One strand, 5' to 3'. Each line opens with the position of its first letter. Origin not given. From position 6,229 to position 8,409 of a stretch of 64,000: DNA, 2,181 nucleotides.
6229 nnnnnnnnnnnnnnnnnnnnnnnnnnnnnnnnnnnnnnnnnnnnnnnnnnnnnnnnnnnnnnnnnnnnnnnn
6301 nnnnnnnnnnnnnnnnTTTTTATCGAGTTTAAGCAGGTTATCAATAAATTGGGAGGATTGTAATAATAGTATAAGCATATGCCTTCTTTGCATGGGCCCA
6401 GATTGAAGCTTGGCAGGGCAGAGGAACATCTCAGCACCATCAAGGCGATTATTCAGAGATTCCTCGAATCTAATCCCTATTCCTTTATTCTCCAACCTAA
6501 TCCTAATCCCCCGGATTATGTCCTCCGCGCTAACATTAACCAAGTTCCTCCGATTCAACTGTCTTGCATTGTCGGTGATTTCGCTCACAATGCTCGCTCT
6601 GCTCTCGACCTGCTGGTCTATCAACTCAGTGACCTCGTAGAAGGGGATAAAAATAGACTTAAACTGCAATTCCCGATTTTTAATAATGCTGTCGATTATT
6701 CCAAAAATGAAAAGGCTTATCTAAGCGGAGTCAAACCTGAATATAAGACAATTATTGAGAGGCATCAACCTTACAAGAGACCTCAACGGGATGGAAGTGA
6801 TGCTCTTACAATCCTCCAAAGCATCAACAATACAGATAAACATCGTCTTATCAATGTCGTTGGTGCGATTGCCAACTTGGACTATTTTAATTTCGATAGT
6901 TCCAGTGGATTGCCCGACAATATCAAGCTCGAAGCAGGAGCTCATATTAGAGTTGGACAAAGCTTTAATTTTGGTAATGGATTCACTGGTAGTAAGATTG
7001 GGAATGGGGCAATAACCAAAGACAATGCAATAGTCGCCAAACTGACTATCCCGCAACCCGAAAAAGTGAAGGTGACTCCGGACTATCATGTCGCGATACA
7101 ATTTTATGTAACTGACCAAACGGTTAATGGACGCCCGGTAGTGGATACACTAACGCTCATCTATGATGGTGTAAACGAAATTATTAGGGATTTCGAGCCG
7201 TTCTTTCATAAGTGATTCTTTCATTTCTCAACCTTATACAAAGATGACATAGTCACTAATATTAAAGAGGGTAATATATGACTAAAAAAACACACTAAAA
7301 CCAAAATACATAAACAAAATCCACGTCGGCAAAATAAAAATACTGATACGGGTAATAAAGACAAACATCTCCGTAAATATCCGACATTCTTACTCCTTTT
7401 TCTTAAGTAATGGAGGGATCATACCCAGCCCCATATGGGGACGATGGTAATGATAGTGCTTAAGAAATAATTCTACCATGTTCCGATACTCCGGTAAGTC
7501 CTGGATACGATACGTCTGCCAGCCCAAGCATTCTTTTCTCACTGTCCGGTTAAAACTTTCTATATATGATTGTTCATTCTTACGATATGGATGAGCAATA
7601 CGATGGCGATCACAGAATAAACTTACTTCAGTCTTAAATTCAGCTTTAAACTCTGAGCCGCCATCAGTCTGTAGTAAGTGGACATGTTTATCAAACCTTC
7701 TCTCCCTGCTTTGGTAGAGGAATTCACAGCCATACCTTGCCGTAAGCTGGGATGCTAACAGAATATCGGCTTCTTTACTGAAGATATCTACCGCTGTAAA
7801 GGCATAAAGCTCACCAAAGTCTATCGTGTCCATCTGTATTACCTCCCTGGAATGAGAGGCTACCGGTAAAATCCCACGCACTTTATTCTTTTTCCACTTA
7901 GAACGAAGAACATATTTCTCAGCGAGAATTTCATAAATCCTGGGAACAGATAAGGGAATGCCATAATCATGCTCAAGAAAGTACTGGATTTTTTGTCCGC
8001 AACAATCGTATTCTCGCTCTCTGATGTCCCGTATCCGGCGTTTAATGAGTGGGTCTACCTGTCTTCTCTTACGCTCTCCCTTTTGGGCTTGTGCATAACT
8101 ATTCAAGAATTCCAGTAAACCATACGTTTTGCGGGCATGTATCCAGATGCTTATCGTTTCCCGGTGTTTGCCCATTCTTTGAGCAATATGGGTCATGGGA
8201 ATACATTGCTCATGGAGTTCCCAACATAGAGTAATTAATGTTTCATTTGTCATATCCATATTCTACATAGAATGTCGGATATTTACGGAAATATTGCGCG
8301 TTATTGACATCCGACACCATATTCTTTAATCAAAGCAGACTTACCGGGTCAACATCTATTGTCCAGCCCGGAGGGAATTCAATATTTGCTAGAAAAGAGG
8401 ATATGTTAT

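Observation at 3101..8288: Integrase-bounded accessory islet between thpR and priA carrying decayed addiction, nuclease-like and unknown genes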

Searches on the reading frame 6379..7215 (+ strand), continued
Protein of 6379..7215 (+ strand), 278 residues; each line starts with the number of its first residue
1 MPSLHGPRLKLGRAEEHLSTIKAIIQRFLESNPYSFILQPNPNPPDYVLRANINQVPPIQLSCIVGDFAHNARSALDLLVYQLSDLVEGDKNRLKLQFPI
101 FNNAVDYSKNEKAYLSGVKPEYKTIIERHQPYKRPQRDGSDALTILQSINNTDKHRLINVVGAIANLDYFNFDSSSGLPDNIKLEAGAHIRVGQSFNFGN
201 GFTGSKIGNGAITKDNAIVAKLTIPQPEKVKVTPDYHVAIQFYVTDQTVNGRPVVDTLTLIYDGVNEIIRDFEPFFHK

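Call 72: search_dna_similar(query=window:6379-7215:+, collection=phages, mode=protein, max_evalue=0.001, max_rows=10)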
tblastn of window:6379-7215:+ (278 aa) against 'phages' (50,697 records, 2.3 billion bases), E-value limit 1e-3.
Records with a match: 1; places in all: 1; records where one place covers at least 80% of the query: 0.
Best place of each record, by identity: <60% 1.
By first word of the organism name: Gordonia 1.
By host as written in the record: Gordonia terrae 3612 1.
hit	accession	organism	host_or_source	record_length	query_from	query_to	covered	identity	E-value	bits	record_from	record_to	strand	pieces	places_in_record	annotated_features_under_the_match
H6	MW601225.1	Gordonia phage ZiggyZoo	Gordonia terrae 3612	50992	3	164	58%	27.2%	2e-6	55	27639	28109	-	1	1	32: hypothetical protein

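Call 73: get_annotated_region(hit=H6, flank=4000)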
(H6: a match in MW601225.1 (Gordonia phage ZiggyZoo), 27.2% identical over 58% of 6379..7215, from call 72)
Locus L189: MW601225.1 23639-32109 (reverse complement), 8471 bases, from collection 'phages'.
description: Gordonia phage ZiggyZoo, complete genome.
organism: Gordonia phage ZiggyZoo (NCBI taxid 2816466)
taxonomy: Viruses; Duplodnaviria; Heunggongvirae; Uroviricota; Caudoviricetes; Jujuvirus
host: Gordonia terrae 3612; source: -; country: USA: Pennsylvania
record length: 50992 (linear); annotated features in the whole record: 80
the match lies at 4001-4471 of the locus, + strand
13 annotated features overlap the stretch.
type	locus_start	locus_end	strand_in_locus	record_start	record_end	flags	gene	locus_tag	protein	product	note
CDS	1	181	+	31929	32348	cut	40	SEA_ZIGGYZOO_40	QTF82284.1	helix-turn-helix DNA binding domain protein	-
CDS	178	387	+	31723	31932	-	39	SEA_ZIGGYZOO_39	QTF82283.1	helix-turn-helix DNA binding protein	-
CDS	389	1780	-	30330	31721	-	38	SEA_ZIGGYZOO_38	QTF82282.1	serine integrase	-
CDS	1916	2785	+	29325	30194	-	37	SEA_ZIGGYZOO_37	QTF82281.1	hypothetical protein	-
CDS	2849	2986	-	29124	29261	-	36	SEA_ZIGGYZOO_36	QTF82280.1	hypothetical protein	-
CDS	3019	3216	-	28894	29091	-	35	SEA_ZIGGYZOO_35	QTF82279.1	membrane protein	-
CDS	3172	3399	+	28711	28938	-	34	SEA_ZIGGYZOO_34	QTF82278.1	hypothetical protein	-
CDS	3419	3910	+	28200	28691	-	33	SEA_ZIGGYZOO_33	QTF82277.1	hypothetical protein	-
CDS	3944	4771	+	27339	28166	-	32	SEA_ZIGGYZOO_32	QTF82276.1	hypothetical protein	-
CDS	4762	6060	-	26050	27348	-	31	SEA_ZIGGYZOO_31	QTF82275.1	glucosaminyl deacetylase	-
CDS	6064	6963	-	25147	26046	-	30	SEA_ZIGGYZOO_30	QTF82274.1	hypothetical protein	-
CDS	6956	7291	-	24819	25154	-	29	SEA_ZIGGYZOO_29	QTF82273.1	hypothetical protein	-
CDS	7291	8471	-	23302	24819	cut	28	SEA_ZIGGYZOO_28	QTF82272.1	minor tail protein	-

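Call 74: get_annotated_region(hit=H2, flank=4000)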
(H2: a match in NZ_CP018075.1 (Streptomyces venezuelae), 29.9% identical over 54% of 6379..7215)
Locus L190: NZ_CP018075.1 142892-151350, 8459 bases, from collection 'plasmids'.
description: Streptomyces venezuelae strain NRRL B-65442 plasmid unnamed
organism: Streptomyces venezuelae (NCBI taxid 54571)
taxonomy: Bacteria; Actinomycetota; Actinomycetes; Kitasatosporales; Streptomycetaceae; Streptomyces; Streptomyces venezuelae
host: -; source: cultured microorganism; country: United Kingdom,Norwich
typing (MOB-suite, as given by PLSDB): non-mobilizable; replicon rep_cluster_1910
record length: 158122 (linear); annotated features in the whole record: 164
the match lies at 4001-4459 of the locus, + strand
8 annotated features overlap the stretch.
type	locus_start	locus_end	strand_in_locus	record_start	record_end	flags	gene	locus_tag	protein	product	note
CDS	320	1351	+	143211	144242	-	-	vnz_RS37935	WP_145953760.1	hypothetical protein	-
CDS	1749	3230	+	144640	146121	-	-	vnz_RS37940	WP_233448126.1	replication-relaxation family protein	-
CDS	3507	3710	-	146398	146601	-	-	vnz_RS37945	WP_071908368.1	hypothetical protein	-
CDS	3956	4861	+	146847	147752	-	-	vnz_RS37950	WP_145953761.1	hypothetical protein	-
CDS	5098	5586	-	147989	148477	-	-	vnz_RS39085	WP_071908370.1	GNAT family N-acetyltransferase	-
CDS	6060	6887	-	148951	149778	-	-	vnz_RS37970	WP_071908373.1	M55 family metallopeptidase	-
CDS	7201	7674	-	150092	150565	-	-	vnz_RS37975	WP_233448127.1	hypothetical protein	-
CDS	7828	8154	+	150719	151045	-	-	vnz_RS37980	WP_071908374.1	hypothetical protein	-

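Call 92: fold_search(model_id=the predicted structure, library=viral)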
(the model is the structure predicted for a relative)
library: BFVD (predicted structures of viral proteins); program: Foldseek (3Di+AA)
matches with E <= 10: 246; with E <= 0.001: 2
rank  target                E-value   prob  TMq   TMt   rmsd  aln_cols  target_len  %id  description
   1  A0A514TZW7            2.4e-13  1.00  0.61  0.62   6.5       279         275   20  (no name in the UniProt tables at hand)
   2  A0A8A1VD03            2.1e-04  1.00  0.48  0.63   8.0       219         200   15  (no name in the UniProt tables at hand)
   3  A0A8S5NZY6            1.1e-01  0.02  0.09  0.10  27.0       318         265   10  Uncharacterized protein [Myoviridae sp. ctLnO19]
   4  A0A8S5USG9            2.6e-01  0.04  0.13  0.11  25.3       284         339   13  Uncharacterized protein [Myoviridae sp. ctijX18]
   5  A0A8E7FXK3            4.8e-01  0.02  0.07  0.10  19.1       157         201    9  (no name in the UniProt tables at hand)
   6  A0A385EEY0            5.4e-01  0.04  0.14  0.16  27.8       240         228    9  Uncharacterized protein [Synechococcus phage S-T4]
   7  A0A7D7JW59            6.1e-01  0.09  0.09  0.14  13.0        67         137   12  (no name in the UniProt tables at hand)
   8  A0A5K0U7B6            6.8e-01  0.05  0.13  0.17  13.3       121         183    8  DUF3592 domain-containing protein [Yasminevirus sp. GU-2018]
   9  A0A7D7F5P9            6.8e-01  0.01  0.08  0.06  27.2       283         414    9  (no name in the UniProt tables at hand)
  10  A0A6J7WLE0            8.1e-01  0.11  0.07  0.26   8.9        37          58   22  Uncharacterized protein [uncultured Caudovirales phage]
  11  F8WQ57                8.6e-01  0.12  0.10  0.13  14.9        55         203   11  (no name in the UniProt tables at hand)
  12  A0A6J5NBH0            8.6e-01  0.11  0.08  0.23  16.6        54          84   17  Uncharacterized protein [uncultured Caudovirales phage]
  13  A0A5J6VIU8            9.1e-01  0.03  0.14  0.16  26.3       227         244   12  DUF3592 domain-containing protein [Megaviridae environmental sample]
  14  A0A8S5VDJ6            1.0e+00  0.06  0.10  0.23  12.8        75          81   20  Uncharacterized protein [Siphoviridae sp. ctGa111]
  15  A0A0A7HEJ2            1.2e+00  0.09  0.08  0.18  17.4        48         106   14  Uncharacterized protein [Vibrio phage J2]
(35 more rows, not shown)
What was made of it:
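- Tried and rejected: BFVD gave two unnamed viral structural homologs (call 92).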

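Call 94: find_encoding_contigs(protein=P0436, flank=9000, max_places=4)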
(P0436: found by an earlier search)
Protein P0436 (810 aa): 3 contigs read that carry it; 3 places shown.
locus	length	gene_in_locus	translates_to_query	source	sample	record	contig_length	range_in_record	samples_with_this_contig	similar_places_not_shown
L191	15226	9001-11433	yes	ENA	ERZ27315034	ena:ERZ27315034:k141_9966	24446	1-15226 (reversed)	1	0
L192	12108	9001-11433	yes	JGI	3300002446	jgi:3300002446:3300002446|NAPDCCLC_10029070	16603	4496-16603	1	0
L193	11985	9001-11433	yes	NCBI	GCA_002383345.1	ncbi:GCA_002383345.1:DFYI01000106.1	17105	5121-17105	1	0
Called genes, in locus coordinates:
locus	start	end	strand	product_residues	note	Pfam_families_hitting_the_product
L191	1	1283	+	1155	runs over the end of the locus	PF02811:PHP, PF07733:DNA_pol3_alpha, PF17657:DNA_pol3_finger, PF14579:HHH_6, PF01336:tRNA_anti-codon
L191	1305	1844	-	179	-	PF01035:DNA_binding_1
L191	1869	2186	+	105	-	-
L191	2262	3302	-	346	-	PF02547:Queuosine_synth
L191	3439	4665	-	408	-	PF00696:AA_kinase, PF01842:ACT, PF22468:ACT_9, PF13840:ACT_7, PF22468:ACT_9, PF01842:ACT (weak)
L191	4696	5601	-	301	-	PF00288:GHMP_kinases_N, PF08544:GHMP_kinases_C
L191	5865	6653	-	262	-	PF01503:PRA-PH (faint), PF03819:MazG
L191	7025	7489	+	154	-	-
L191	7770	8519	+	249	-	PF01746:tRNA_m1G_MT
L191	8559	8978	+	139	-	PF01245:Ribosomal_L19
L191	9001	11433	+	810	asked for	PF17764:PriA_3primeBD, PF00270:DEAD, PF04851:ResIII, PF18319:Zn_ribbon_PriA (weak), PF00271:Helicase_C, PF18074:PriA_C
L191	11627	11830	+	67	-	-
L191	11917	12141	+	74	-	-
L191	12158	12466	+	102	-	PF00665:rve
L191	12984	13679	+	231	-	-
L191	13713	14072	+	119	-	PF18478:PIN_10 (weak)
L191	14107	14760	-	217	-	-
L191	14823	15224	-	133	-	?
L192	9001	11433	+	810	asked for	PF17764:PriA_3primeBD, PF00270:DEAD, PF04851:ResIII, PF18319:Zn_ribbon_PriA (weak), PF00271:Helicase_C, PF18074:PriA_C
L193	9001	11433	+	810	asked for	PF17764:PriA_3primeBD, PF00270:DEAD, PF04851:ResIII, PF18319:Zn_ribbon_PriA (weak), PF00271:Helicase_C, PF18074:PriA_C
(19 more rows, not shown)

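Call 98: search_protein_families(library=pfam, proteins=[L191:12984-13679:+, L191:13713-14072:+, L191:14107-14760:-, L191:11624-11830:+, L191:12411-12686:+, L191:14823-15149:-], max_evalue=0.01)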
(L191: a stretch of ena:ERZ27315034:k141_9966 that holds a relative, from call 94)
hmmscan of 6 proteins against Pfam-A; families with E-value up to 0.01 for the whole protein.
L191:12984-13679:+ (231 aa): 2 families
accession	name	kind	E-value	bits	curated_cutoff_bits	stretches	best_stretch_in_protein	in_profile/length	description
PF04255.20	DUF433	-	3.2e-05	24.1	23.6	1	170-221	1-55/56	Protein of unknown function (DUF433)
PF21321.3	HTH_66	-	0.001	19.8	24.3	1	53-88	47-82/83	Putative DNA-binding HTH domain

L191:13713-14072:+ (119 aa): 1 family
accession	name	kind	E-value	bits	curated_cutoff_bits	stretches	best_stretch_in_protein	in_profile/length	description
PF18478.7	PIN_10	-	2.2e-06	28.1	26.2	1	3-71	15-82/84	PIN like domain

L191:14107-14760:- (217 aa): 0 families

L191:11624-11830:+ (68 aa): 1 family
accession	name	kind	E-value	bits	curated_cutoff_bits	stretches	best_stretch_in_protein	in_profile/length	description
PF01527.26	HTH_Tnp_1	-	0.00072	20.2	24.1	1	7-42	4-39/75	Transposase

L191:12411-12686:+ (91 aa): 2 families
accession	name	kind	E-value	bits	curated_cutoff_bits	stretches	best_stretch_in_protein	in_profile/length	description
PF13333.12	rve_2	-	3.6e-14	53.1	22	1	29-82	1-53/56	Integrase core domain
PF13683.12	rve_3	-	8e-09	35.6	26.5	1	11-77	2-67/67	Integrase core domain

L191:14823-15149:- (108 aa): 1 family
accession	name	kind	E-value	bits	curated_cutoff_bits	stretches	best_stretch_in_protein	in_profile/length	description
PF00589.27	Phage_integrase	-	1.8e-13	51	27.1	1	21-85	103-166/172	Phage integrase family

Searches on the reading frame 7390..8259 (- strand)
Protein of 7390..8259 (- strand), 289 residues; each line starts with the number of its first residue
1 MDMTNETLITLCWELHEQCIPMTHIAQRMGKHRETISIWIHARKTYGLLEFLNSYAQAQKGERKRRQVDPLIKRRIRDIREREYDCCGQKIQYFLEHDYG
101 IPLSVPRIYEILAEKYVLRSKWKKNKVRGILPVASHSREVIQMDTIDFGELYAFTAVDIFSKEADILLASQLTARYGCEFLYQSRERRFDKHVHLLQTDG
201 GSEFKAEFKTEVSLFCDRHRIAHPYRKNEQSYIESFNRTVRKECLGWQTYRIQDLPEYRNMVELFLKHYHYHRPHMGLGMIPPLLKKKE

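Call 4: search_protein_families(library=pfam, proteins=[window:7390-8259:-], max_evalue=0.1)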
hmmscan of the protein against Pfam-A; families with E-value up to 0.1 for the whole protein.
window:7390-8259:- (289 aa): 6 families
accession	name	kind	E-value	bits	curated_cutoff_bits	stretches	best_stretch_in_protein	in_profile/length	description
PF13683.12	rve_3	-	2e-13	50.3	26.5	1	219-283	5-67/67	Integrase core domain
PF00665.32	rve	-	1.3e-06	29.1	32.6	1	136-223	3-94/102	Integrase core domain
PF24415.1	Ig_Irg-7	-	0.00052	20.5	27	1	140-220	31-108/110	Irg-7-like, Ig-like domain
PF13565.12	HTH_32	-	0.004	18.1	33.7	1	35-112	1-73/73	Homeodomain-like domain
PF13936.12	HTH_38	-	0.014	15.6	27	1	15-37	16-38/44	Helix-turn-helix domain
PF13384.12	HTH_23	-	0.038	14.3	24.6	1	21-42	19-40/50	Homeodomain-like domain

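Call 10: search_protein_families(library=ncbifam, proteins=[window:7390-8259:-], max_evalue=1)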
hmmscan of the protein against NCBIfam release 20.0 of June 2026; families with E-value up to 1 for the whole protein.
window:7390-8259:- (289 aa): 6 families
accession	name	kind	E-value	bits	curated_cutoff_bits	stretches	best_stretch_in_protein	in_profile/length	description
NF033577.2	transpos_IS481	equivalog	3.3e-30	105.6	224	1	17-283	11-280/284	IS481 family transposase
NF033516.0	transpos_IS3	equivalog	1.3e-17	64.1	160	1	20-283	101-365/369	IS3 family transposase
NF033545.0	transpos_IS630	equivalog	2.2e-09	37.2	100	1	21-123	14-115/299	IS630 family transposase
NF033546.1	transpos_IS21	equivalog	0.00053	19.6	160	1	215-280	212-276/294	IS21 family transposase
NF033594.2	transpos_ISNCY_2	equivalog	0.013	14.7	250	1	18-145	9-134/368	ISNCY family transposase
NF033563.0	transpos_IS30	equivalog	0.051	13.3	80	0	173-242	170-238/267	IS30 family transposase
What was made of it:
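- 7354..8305 (-): Complete IS481-like insertion sequence (transposase 7390-8259), 24 nt from the priA stop. rve/rve_3 domains, and NF033577 transpos_IS481 at 3.3e-30, below the curated cut-off (calls 4, 10).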
